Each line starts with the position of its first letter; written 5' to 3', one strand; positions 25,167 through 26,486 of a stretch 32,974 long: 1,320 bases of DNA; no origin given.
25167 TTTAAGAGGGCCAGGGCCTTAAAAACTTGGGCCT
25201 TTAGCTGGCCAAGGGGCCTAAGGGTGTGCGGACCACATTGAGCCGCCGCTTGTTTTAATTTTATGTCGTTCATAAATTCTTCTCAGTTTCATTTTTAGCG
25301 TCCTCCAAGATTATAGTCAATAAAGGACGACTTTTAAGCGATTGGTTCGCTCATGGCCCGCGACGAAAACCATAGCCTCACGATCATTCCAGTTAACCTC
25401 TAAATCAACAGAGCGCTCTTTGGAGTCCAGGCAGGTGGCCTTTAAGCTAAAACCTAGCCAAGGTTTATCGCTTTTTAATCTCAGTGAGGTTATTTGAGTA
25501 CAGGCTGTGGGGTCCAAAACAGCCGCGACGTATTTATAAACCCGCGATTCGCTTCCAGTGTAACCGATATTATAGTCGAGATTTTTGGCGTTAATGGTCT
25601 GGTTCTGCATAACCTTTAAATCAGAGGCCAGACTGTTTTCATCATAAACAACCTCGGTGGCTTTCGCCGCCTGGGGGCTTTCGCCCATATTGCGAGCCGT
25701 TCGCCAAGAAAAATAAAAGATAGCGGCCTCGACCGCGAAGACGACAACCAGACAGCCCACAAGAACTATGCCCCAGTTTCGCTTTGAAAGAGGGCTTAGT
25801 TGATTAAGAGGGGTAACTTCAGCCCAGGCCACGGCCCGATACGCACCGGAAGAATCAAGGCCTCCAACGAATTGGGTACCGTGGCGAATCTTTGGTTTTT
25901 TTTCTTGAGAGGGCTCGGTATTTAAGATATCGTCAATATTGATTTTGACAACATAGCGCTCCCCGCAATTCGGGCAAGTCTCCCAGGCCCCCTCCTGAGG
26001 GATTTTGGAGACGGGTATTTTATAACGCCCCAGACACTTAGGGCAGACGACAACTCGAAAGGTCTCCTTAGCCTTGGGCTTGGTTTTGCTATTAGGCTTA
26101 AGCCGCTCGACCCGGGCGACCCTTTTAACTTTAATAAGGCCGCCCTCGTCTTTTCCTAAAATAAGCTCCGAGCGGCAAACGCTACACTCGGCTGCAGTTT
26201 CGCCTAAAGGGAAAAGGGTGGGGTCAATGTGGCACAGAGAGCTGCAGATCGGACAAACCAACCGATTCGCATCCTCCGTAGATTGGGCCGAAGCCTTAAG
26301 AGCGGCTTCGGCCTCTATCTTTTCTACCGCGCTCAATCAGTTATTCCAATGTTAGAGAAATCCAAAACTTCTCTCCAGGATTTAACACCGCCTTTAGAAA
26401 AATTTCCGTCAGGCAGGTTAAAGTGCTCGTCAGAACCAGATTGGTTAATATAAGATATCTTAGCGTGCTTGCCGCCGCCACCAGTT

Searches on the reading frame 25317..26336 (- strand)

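Call 21: search_protein_families(library=pfam, proteins=[window:25317-26336:-], max_evalue=0.01)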
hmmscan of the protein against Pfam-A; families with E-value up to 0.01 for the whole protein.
window:25317-26336:- (339 aa): 4 families
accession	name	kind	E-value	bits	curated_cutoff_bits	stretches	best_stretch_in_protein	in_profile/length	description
PF13717.11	Zn_ribbon_4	-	2.5e-09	37.3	30.3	1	96-126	3-33/36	zinc-ribbon domain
PF25206.1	DUF7836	-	0.0001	22.5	26.7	0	90-128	2-40/59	Domain of unknown function (DUF7836)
PF23733.2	GRXCR1-2_C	-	0.0045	17.3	26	1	93-130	7-41/47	GRXCR1/2, C-terminal domain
PF14353.12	CpXC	-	0.0054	17.2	25.4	0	120-156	2-36/121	CpXC protein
